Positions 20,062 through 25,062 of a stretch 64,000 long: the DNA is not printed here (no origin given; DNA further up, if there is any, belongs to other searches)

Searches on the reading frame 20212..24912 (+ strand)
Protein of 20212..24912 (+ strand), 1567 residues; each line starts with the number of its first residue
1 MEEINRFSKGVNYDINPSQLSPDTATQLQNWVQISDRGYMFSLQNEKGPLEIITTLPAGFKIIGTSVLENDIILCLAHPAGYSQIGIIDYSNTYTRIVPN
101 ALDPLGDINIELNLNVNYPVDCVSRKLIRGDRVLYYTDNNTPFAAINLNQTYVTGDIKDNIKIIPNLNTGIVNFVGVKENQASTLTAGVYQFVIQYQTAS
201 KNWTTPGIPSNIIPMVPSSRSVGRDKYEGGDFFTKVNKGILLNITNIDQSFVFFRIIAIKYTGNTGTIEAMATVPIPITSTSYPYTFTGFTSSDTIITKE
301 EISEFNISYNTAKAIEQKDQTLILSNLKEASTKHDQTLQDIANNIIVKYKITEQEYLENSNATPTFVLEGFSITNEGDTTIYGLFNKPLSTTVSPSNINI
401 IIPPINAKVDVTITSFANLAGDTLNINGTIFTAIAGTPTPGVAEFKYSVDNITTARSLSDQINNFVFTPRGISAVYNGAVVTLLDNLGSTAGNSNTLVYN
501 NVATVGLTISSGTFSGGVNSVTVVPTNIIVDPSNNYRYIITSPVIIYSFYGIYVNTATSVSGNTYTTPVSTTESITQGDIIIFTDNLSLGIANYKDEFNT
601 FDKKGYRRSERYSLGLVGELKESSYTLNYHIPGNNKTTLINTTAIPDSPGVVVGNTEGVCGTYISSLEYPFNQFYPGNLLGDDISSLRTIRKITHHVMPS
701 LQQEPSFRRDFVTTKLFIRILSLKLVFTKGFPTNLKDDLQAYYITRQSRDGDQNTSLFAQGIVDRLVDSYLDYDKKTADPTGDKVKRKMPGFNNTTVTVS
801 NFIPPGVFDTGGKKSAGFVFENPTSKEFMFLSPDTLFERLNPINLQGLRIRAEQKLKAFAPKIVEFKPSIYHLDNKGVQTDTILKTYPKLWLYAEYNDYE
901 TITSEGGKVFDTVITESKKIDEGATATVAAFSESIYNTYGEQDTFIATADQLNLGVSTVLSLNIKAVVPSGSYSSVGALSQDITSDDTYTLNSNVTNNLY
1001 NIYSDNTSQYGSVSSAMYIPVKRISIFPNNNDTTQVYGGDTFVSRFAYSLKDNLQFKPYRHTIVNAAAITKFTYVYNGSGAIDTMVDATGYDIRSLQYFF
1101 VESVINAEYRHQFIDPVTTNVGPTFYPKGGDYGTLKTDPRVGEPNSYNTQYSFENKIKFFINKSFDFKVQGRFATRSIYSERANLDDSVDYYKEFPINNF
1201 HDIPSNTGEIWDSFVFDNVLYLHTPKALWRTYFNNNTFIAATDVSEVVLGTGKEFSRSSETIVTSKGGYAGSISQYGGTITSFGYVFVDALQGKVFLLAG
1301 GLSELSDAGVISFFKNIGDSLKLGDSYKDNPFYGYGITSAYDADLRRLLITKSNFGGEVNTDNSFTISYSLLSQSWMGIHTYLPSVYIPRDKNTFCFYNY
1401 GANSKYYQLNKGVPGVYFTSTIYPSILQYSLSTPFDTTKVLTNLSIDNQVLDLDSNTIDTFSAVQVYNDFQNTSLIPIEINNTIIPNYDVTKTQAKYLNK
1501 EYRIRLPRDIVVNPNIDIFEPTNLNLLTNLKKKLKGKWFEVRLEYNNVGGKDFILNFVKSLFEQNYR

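Call 8: search_protein_families(library=phrogs, proteins=[window:20212-24912:+], max_evalue=0.001)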
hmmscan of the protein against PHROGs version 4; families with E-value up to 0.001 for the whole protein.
window:20212-24912:+ (1567 aa): 2 families
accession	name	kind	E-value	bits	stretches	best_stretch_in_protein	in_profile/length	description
phrog_15100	-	head and packaging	2e-32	112.5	3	1170-1355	1154-1350/1783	virion structural protein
phrog_28748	-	head and packaging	6.6e-19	68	1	871-1558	851-1484/1511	virion structural protein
